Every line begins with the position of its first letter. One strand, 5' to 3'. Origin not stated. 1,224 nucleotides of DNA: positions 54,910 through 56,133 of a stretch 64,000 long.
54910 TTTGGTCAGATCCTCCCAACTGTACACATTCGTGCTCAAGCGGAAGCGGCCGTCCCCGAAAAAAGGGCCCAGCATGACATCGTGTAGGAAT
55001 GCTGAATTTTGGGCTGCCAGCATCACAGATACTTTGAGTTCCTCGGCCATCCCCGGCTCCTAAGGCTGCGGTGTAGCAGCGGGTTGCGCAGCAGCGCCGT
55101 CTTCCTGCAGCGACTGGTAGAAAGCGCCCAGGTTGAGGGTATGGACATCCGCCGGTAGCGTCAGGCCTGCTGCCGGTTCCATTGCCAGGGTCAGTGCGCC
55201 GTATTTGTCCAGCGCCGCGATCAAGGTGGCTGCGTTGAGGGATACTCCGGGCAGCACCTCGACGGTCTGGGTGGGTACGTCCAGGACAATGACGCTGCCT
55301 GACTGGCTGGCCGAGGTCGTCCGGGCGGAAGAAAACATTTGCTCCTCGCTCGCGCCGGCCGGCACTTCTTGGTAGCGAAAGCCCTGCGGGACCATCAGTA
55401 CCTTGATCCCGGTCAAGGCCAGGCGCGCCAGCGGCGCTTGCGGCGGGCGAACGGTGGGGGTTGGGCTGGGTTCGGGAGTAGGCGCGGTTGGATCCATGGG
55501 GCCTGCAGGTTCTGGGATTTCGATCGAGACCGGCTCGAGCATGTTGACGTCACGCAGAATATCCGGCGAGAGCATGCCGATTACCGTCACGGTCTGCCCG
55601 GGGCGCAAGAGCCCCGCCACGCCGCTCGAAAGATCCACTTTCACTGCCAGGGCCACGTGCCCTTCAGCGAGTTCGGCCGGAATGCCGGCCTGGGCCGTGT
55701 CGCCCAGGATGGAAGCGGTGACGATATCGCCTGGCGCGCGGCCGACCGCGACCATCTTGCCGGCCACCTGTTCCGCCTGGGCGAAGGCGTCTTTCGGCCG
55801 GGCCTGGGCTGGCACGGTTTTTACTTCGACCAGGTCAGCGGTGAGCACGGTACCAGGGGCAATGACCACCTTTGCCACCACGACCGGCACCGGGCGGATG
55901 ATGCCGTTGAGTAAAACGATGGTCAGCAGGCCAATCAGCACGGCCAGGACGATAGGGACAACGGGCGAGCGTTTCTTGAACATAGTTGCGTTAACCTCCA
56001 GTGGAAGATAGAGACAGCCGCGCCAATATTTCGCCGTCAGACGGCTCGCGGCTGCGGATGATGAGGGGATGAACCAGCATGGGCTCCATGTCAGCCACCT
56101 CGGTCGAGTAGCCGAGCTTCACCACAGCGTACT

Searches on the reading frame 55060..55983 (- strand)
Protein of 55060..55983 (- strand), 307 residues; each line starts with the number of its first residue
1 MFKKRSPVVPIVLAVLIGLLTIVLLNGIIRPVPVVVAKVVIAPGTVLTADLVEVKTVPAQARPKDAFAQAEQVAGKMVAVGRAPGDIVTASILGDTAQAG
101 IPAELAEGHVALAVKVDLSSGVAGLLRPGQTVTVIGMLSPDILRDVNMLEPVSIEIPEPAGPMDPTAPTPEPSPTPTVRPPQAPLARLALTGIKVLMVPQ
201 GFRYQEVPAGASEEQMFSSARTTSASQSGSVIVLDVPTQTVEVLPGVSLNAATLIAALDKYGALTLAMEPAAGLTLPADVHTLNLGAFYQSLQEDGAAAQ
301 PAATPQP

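Call 5: search_protein_families(library=pfam, proteins=[window:55060-55983:-], max_evalue=0.01)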
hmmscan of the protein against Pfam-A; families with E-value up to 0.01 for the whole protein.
window:55060-55983:- (307 aa): 3 families
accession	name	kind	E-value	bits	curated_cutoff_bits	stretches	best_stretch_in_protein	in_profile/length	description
PF16976.10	RcpC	-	7.1e-09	36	28.8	1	103-137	5-39/114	Flp pilus assembly protein RcpC/CpaB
PF08666.17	SAF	-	4.3e-07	30.8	21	1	33-91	2-60/63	SAF domain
PF13144.11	ChapFlgA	-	0.00098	19.6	23.8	1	33-92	2-59/122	Chaperone for flagella basal body P-ring formation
